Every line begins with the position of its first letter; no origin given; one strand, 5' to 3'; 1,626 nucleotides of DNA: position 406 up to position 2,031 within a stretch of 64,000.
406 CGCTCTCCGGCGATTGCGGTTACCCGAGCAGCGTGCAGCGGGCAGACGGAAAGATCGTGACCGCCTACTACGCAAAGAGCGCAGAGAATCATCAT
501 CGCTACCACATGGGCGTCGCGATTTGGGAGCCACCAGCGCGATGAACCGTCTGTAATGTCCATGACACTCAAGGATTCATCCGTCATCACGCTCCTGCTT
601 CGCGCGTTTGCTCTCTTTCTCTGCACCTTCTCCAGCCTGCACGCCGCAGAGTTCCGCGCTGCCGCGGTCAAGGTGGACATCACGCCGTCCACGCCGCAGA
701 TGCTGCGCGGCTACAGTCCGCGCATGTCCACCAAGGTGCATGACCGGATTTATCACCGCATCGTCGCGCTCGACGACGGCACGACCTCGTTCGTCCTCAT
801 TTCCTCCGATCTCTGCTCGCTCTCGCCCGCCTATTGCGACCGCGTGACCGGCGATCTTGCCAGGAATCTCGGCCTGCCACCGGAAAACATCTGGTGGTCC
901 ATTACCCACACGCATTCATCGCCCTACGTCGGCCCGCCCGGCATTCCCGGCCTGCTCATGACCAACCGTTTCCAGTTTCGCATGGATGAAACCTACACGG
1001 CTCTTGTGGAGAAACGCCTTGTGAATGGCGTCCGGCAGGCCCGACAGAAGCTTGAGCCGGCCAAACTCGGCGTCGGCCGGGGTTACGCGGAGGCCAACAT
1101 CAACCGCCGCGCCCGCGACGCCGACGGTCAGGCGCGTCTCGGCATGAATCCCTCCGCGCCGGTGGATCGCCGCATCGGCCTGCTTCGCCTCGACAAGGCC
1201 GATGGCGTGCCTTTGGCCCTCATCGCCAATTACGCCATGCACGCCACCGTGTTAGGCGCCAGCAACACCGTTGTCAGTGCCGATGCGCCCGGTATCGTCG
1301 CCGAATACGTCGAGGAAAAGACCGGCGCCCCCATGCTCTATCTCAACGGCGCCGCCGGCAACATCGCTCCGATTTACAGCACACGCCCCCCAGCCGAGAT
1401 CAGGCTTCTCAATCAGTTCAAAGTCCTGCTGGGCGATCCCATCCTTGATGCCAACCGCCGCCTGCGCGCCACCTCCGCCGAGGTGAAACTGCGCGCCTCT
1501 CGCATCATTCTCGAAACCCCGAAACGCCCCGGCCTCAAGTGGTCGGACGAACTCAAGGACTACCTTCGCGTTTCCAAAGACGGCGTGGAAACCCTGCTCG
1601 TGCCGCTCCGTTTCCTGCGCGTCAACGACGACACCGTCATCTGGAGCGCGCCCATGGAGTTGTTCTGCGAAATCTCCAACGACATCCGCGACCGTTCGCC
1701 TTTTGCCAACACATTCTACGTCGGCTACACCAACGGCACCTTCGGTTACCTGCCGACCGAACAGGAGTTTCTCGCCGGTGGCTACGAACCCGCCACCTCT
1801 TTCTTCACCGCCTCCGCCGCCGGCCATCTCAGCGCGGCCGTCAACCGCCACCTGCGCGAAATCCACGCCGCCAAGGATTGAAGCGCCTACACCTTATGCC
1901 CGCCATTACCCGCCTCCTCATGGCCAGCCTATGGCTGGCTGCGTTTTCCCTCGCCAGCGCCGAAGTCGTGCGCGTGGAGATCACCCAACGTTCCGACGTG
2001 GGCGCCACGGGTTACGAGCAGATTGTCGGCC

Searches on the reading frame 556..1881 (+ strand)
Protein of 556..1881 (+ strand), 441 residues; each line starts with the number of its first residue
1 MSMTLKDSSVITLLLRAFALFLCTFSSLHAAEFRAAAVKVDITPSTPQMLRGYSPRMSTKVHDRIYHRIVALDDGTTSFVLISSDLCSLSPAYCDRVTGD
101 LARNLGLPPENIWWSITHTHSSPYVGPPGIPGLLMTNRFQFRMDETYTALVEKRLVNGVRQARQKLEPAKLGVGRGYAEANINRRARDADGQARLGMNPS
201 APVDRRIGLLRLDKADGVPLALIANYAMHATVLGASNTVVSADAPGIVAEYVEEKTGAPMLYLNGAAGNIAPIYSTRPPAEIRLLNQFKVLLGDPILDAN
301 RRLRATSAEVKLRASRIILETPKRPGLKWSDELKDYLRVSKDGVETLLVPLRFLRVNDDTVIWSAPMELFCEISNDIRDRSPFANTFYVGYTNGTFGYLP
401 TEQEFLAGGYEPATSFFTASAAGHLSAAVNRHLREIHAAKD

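Call 67: search_protein_families(library=pfam, proteins=[window:556-1881:+], max_evalue=0.00001)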
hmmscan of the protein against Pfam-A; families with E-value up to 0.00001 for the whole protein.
window:556-1881:+ (441 aa): 1 family
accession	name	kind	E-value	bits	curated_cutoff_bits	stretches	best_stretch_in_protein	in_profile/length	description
PF04734.18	Ceramidase_alk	-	3.8e-19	69.2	32.1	1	39-256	7-230/509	Neutral/alkaline non-lysosomal ceramidase, N-terminal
